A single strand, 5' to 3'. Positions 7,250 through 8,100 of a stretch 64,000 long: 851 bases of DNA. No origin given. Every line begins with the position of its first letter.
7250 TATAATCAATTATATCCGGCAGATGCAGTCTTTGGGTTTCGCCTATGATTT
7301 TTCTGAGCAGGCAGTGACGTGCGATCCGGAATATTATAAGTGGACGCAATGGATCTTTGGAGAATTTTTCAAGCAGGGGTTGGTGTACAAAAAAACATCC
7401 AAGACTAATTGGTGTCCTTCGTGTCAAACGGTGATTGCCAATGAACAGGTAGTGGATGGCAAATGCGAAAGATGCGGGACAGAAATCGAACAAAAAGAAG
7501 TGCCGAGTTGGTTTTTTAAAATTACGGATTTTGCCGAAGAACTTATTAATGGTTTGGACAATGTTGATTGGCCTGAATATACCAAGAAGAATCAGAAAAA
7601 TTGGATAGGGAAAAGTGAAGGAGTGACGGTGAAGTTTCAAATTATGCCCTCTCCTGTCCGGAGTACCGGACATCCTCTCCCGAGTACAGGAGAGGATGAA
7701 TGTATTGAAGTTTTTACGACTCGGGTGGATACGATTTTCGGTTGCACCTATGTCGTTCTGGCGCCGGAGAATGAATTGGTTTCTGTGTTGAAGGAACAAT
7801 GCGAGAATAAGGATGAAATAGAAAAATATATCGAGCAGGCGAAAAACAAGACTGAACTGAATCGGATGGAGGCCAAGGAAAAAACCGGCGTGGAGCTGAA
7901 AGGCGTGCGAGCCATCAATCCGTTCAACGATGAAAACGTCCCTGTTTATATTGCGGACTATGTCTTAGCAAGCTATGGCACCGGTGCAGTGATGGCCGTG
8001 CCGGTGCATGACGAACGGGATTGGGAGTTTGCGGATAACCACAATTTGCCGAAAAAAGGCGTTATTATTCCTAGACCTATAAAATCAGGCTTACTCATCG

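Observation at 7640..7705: GC-rich palindromic in-frame insertion inside leuS (RPE-like)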

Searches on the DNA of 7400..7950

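Call 51: search_rna_families(source=window, start=7400, end=7950, threshold=evalue, max_evalue=10)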
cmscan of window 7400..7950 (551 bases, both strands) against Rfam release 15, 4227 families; matches with E-value up to 10: 1.
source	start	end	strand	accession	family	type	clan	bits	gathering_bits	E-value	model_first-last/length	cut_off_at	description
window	7575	7599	-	RF01328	CRISPR-DR17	Gene; CRISPR;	CL00014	18.2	42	1.4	1-25/25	no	CRISPR RNA direct repeat element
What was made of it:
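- On Rfam RNA families: The only hit was a sub-threshold chance match elsewhere in the region (call 51).
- Tried and rejected: No family matches the element (call 51).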

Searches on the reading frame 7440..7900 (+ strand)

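Call 57: search_solved_structures(query=window:7440-7900:+, max_evalue=1e-10, show_alignments=2)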
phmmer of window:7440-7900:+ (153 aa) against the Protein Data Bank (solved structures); distinct sequences matched with E-value up to 1e-10: 17.
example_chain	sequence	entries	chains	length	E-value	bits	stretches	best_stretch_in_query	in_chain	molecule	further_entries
9tjv_A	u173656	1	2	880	2.2e-29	105.4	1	1-152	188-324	Leucine--tRNA ligase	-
1h3n_A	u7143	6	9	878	4.3e-29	104.5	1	1-152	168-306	LEUCYL-TRNA SYNTHETASE | AMINOACYL-TRNA SYNTHETASE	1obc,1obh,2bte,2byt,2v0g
2v0c_A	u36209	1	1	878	4.4e-29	104.5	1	1-152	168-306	AMINOACYL-TRNA SYNTHETASE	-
3zgz_A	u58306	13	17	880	6.8e-29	103.8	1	1-152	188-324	LEUCINE--TRNA LIGASE | LEUCYL-TRNA SYNTHETASE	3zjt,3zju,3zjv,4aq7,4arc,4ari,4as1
9twr_A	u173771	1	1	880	6.8e-29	103.8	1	1-152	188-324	Leucine--tRNA ligase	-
9twv_A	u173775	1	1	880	6.8e-29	103.8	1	1-152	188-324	Leucine--tRNA ligase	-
9twu_A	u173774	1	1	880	6.8e-29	103.8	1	1-152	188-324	Leucine--tRNA ligase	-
5omw_A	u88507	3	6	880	3e-28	101.8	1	1-152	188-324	Leucine--tRNA ligase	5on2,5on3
9twt_A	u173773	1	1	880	3.6e-28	101.5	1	1-152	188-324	Leucine--tRNA ligase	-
9tws_A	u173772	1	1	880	4.3e-28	101.2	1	1-152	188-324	Leucine--tRNA ligase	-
9tjw_A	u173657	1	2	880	4.6e-28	101.2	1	1-152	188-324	Leucine--tRNA ligase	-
6q89_A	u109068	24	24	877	1.1e-27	99.9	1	1-151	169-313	Leucine--tRNA ligase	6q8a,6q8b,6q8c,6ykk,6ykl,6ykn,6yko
7nua_A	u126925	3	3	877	1.1e-27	99.9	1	1-151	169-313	Leucine--tRNA ligase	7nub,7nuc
7nty_A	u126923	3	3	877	1.1e-27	99.9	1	1-151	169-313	Leucine--tRNA ligase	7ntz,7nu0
7nu1_A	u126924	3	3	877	7.9e-27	97.1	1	1-151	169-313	Leucine--tRNA ligase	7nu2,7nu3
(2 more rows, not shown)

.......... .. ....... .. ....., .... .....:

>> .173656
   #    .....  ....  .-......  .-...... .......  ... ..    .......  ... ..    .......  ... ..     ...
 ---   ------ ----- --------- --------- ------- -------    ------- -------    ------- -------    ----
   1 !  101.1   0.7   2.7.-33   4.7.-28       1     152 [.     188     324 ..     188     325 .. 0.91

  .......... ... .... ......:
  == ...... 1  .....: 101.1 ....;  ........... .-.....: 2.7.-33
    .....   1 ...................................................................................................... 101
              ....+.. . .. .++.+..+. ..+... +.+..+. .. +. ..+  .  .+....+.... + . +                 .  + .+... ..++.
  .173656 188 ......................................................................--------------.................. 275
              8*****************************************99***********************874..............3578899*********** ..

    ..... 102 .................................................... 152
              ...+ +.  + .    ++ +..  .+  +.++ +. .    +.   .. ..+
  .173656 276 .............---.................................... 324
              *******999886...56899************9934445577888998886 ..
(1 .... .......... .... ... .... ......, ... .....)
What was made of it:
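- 6927..9509 (+): leuS (leucyl-tRNA synthetase, 860 aa), the host gene of the insertion. Matches to solved LeuRS structures (call 57).
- Checked: Solved E. coli and T. thermophilus LeuRS structures align with a 14-residue gap opposite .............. (call 57).
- PDB sequence alignments show a 14-residue gap (call 57).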

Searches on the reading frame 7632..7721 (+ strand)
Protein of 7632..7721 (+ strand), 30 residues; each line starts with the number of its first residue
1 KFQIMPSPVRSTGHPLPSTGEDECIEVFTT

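Call 87: search_protein_representatives(protein=window:7632-7721:+)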
Query: 30 residues. Proteins with E-value up to 0.001 (for the whole library): 0; up to 1e-10: 0; up to 1e-30: 0. The best 0 are listed.
